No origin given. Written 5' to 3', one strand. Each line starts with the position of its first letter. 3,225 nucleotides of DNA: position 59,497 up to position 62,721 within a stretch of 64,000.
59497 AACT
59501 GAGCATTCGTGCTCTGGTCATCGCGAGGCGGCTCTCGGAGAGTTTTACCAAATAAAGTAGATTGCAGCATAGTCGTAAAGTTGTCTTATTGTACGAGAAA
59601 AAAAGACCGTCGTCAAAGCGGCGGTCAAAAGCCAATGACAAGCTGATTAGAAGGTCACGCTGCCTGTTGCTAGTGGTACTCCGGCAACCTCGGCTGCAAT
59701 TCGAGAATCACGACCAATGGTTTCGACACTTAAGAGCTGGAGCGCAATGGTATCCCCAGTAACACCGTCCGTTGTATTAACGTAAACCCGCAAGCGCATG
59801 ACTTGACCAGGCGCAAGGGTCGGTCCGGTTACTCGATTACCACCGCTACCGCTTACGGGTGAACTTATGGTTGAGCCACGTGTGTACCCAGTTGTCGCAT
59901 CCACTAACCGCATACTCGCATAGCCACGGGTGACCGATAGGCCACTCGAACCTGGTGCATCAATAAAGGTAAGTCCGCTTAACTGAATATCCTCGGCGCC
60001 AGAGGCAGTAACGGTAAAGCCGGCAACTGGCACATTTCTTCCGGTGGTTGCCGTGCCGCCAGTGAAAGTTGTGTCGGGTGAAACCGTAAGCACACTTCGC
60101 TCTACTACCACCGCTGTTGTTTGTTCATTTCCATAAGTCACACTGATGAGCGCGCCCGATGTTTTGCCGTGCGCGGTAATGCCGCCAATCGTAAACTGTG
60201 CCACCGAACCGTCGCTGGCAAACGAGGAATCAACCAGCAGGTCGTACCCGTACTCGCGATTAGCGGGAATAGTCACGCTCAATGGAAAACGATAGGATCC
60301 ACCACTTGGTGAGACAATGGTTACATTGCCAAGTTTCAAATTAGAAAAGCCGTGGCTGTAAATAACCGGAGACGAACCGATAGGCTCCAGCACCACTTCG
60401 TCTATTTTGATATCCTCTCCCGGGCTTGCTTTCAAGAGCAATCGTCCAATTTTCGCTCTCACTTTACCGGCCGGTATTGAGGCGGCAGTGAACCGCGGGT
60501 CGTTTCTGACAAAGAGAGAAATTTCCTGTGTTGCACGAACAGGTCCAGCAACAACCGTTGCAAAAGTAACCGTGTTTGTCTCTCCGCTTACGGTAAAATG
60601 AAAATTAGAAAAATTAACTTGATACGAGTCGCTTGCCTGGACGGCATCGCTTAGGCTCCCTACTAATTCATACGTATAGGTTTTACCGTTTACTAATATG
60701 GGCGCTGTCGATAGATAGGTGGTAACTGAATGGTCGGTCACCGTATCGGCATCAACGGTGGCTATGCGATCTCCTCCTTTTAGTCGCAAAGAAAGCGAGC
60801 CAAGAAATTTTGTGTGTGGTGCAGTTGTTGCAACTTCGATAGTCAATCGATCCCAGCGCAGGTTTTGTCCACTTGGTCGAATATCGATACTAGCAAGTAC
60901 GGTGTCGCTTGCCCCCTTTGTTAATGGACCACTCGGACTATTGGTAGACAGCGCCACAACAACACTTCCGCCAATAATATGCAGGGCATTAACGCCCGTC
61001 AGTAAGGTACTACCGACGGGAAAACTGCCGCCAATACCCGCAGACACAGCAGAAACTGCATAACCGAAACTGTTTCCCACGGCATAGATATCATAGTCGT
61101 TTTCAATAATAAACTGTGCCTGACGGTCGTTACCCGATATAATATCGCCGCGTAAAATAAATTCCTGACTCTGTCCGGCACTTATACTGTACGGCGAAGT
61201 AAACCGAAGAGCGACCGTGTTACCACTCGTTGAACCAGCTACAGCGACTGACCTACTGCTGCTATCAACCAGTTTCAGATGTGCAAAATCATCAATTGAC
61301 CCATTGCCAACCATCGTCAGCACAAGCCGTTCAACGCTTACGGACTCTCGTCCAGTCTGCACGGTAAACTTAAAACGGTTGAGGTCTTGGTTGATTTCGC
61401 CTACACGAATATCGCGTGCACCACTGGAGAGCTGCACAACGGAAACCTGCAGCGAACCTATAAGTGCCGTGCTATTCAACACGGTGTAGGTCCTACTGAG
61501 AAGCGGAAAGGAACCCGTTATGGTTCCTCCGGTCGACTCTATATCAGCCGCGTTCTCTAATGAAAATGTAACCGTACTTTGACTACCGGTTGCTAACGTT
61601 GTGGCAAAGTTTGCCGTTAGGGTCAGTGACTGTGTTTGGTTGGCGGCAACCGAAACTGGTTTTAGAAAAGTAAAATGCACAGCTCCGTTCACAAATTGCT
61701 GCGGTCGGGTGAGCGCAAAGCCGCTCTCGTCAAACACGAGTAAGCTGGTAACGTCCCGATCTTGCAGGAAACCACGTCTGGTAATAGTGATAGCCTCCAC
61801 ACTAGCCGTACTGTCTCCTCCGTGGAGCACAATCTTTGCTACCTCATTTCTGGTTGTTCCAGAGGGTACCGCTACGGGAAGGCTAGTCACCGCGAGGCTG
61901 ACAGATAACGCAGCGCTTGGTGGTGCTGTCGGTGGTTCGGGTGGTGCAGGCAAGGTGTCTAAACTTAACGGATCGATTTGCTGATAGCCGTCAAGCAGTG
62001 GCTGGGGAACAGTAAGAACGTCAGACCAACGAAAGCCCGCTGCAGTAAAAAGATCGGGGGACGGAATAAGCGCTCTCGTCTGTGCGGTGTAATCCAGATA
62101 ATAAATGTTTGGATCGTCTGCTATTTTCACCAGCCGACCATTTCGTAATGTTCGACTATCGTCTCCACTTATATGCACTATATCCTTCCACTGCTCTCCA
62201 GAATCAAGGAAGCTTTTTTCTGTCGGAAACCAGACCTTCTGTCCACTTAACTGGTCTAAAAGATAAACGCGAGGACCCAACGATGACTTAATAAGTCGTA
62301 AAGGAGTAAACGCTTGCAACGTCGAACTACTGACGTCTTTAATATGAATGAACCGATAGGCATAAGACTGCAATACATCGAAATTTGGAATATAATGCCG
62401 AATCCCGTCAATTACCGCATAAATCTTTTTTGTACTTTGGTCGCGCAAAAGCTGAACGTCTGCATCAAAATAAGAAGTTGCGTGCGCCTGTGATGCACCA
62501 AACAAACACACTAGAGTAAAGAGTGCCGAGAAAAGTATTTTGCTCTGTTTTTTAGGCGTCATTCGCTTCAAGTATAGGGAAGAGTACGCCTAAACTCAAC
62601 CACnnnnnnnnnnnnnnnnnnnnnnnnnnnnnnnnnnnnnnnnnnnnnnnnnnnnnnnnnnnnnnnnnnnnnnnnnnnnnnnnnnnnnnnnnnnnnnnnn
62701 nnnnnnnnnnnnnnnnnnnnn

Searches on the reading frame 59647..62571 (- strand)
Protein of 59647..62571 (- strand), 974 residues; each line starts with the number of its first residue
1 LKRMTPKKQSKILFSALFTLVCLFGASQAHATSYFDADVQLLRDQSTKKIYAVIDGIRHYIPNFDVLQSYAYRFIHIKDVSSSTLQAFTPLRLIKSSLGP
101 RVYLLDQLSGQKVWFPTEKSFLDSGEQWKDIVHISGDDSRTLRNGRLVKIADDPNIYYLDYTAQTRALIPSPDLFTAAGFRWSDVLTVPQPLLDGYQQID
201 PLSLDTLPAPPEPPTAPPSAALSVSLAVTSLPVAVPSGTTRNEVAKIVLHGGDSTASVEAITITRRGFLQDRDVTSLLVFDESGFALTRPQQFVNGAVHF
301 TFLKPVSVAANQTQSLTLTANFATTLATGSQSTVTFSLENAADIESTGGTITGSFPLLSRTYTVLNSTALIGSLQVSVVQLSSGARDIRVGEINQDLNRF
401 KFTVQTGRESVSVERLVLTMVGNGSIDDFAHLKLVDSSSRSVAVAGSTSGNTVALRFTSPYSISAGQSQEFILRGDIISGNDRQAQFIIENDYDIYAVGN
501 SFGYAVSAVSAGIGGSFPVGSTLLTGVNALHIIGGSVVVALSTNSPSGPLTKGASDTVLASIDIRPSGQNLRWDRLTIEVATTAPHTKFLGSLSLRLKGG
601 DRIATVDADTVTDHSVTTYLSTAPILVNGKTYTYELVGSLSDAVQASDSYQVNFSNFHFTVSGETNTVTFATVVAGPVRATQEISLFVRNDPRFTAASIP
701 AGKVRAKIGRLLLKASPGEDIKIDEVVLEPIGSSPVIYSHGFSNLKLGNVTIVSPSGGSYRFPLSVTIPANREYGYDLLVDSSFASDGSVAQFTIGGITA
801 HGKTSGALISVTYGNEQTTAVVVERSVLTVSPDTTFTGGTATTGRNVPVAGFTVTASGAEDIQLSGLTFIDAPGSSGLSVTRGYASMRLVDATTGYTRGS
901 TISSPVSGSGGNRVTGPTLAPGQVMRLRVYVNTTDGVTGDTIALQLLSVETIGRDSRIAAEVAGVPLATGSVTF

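Call 9: search_protein_families(library=pfam, proteins=[window:59647-62571:-], max_evalue=1)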
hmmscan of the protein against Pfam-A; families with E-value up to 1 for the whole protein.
window:59647-62571:- (974 aa): 3 families
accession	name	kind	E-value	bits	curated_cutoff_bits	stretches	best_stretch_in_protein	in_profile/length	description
PF13149.12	Mfa_like_1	-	0.0051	17.3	27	1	248-352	147-244/246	Fimbrillin-like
PF25459.1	AIM3_BBC1_C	-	0.11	12.7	27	0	414-481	32-95/180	AIM3/BBC1 Cysteine proteinase-fold domain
PF00932.25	LTD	-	0.15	12.9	34.3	0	715-773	2-64/109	Lamin Tail Domain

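Call 46: search_protein_families(library=ncbifam, proteins=[window:59647-62571:-], max_evalue=0.1)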
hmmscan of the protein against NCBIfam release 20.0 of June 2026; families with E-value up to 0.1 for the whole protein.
window:59647-62571:- (974 aa): 0 families
